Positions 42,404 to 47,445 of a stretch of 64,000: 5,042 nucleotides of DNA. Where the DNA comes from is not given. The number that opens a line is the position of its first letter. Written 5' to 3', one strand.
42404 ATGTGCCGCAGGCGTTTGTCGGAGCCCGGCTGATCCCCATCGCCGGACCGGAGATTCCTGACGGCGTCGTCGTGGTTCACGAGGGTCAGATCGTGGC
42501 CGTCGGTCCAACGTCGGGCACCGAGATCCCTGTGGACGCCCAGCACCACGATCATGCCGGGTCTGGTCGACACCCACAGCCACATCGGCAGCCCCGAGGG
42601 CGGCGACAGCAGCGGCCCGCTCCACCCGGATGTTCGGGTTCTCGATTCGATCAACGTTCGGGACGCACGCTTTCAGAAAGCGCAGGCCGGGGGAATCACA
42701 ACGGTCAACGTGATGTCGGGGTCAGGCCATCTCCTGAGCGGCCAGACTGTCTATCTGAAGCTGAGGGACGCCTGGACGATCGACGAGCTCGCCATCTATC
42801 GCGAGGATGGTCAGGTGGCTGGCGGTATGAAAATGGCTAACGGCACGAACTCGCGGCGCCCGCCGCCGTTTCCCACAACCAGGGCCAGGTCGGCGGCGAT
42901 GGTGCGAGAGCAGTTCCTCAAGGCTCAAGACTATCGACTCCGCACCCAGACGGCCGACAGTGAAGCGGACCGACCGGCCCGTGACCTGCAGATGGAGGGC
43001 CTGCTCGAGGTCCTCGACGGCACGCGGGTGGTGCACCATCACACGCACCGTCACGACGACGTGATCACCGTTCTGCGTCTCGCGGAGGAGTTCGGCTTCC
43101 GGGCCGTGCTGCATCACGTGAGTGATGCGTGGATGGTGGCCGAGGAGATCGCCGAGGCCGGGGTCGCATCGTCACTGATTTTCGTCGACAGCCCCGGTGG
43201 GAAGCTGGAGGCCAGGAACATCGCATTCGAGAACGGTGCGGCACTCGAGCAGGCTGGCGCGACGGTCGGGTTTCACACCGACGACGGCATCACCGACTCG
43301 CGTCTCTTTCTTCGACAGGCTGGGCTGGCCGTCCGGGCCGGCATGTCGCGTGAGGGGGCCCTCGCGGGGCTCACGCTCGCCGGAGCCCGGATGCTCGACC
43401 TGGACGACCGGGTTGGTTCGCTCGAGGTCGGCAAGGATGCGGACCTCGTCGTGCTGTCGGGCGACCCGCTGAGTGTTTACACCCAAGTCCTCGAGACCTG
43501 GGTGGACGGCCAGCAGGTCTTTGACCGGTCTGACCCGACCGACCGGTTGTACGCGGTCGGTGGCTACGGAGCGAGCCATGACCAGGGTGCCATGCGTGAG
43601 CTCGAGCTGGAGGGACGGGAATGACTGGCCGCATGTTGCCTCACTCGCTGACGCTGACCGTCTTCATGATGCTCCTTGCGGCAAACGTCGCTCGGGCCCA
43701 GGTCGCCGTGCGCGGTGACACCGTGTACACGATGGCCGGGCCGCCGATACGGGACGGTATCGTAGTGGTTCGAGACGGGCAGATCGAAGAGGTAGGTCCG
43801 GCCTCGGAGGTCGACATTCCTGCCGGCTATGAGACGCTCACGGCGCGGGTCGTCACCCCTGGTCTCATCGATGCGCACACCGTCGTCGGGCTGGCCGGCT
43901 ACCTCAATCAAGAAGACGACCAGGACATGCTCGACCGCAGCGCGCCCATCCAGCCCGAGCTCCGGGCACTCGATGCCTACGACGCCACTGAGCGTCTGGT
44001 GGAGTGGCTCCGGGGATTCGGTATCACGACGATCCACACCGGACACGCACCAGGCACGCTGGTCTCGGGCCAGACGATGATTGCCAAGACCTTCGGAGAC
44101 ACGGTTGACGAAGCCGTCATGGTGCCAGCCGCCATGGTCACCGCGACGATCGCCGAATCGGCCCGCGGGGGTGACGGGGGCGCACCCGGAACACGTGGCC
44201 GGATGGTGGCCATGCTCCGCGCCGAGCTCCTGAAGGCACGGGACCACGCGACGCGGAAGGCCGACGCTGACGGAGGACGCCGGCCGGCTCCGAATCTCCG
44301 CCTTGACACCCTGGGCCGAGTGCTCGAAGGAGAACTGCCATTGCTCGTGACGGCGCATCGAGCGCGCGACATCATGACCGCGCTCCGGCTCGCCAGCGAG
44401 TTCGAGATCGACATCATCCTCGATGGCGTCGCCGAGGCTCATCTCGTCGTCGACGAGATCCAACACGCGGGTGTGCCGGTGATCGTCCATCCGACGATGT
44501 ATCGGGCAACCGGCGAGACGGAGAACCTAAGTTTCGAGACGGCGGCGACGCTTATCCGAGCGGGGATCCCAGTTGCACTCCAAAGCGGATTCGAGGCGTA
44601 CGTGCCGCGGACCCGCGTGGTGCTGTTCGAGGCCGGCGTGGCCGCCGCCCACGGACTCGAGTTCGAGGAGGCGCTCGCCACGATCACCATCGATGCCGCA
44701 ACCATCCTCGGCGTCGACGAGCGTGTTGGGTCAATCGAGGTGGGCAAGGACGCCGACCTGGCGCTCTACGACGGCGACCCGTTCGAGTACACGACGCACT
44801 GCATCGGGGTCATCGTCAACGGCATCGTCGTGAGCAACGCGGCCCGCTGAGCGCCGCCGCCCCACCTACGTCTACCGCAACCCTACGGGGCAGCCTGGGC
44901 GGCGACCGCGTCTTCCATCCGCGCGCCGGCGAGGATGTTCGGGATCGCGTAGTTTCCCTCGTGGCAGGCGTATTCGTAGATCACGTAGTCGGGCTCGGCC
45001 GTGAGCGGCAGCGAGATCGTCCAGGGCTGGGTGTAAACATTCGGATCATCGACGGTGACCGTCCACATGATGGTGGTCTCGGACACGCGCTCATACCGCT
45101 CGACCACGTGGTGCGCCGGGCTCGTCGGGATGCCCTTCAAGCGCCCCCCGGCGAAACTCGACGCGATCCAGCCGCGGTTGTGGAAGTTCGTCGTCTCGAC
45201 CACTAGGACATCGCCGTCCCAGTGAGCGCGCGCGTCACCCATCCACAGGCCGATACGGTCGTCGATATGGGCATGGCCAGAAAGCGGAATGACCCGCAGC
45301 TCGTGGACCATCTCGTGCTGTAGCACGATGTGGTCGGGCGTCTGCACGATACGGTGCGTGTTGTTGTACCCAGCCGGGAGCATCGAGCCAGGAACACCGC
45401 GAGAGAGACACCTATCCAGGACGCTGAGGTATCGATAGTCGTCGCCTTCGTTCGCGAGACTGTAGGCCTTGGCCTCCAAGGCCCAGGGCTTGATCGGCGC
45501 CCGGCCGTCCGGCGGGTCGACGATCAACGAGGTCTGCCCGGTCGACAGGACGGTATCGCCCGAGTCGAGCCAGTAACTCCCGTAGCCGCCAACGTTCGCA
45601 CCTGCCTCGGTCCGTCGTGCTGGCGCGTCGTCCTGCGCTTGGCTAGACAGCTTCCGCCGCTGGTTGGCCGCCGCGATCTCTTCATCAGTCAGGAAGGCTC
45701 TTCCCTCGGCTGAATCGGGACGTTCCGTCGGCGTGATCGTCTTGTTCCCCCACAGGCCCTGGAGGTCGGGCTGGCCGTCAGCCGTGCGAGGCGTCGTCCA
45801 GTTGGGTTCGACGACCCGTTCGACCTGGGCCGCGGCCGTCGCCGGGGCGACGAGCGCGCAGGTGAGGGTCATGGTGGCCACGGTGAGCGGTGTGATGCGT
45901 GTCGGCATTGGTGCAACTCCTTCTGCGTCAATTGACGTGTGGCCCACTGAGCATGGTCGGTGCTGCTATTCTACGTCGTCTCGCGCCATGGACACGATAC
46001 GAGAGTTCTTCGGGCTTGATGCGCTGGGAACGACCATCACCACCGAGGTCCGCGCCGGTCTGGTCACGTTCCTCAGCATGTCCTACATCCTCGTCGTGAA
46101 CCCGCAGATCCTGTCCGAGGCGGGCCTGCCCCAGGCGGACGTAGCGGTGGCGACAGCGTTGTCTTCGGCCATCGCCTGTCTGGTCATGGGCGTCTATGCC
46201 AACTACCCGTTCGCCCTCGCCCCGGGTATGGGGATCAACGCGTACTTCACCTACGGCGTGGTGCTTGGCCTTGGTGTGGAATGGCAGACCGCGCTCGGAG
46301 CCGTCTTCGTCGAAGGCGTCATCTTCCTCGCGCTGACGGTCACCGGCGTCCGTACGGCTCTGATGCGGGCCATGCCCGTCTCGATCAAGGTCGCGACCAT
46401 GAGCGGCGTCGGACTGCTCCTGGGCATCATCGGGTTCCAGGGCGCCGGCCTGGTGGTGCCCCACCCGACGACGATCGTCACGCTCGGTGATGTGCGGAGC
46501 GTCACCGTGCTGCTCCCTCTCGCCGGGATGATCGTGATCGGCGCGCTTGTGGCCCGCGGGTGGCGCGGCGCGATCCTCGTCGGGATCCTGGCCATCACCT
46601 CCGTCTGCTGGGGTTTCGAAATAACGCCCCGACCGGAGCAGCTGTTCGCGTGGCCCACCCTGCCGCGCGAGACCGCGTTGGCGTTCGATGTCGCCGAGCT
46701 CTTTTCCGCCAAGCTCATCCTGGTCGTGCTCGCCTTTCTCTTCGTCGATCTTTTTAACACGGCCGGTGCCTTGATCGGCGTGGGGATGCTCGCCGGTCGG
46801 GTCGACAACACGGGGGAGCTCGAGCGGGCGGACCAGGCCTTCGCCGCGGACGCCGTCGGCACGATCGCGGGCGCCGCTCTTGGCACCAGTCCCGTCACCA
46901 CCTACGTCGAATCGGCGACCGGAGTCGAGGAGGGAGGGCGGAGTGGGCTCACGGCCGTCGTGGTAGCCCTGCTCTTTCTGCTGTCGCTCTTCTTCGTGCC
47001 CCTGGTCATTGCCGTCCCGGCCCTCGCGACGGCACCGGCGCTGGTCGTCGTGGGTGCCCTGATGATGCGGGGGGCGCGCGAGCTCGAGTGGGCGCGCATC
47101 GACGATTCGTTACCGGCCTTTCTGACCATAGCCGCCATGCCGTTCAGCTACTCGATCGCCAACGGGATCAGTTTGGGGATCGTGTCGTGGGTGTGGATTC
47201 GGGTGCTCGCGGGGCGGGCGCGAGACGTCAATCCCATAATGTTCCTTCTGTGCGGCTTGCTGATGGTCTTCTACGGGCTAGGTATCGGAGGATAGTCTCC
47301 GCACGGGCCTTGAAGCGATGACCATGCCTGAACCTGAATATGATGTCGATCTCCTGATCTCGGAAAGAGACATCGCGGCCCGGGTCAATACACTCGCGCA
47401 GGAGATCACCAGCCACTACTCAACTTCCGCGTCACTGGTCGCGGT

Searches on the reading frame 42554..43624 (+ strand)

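Call 75: search_protein_families(library=pfam, proteins=[window:42554-43624:+], max_evalue=0.001)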
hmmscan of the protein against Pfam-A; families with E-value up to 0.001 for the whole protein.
window:42554-43624:+ (356 aa): 2 families
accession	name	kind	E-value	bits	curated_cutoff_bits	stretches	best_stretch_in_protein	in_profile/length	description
PF01979.26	Amidohydro_1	-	8.1e-17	61.9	25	1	183-320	197-343/345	Amidohydrolase family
PF07969.17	Amidohydro_3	-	6.8e-15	55.9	29.7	1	198-323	323-472/472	Amidohydrolase family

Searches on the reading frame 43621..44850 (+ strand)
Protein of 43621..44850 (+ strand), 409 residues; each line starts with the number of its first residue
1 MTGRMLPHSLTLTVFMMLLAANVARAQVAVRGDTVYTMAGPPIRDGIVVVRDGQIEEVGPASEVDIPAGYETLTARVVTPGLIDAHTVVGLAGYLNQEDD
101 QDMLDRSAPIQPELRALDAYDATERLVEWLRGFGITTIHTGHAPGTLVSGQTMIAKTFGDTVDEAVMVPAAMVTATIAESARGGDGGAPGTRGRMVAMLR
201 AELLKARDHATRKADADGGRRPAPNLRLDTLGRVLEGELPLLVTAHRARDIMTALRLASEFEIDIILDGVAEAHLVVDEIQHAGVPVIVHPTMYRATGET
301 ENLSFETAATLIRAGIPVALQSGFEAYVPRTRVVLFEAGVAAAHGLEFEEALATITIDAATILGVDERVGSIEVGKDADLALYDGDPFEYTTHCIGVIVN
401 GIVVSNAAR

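Call 75: search_protein_families(library=pfam, proteins=[window:43621-44850:+], max_evalue=0.001)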
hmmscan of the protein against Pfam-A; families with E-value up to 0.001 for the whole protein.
window:43621-44850:+ (409 aa): 2 families
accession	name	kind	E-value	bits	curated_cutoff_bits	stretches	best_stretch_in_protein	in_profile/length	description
PF07969.17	Amidohydro_3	-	4.3e-16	59.9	29.7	1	288-404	356-471/472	Amidohydrolase family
PF01979.26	Amidohydro_1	-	6.8e-13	49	25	1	342-401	277-342/345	Amidohydrolase family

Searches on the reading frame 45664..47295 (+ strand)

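Call 75: search_protein_families(library=pfam, proteins=[window:45664-47295:+], max_evalue=0.001)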
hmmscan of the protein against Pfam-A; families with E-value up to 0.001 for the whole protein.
window:45664-47295:+ (543 aa): 1 family
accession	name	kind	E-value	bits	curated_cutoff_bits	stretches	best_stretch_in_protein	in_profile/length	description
PF00860.26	Xan_ur_permease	-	7e-47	160.4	27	1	129-501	4-386/389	Permease family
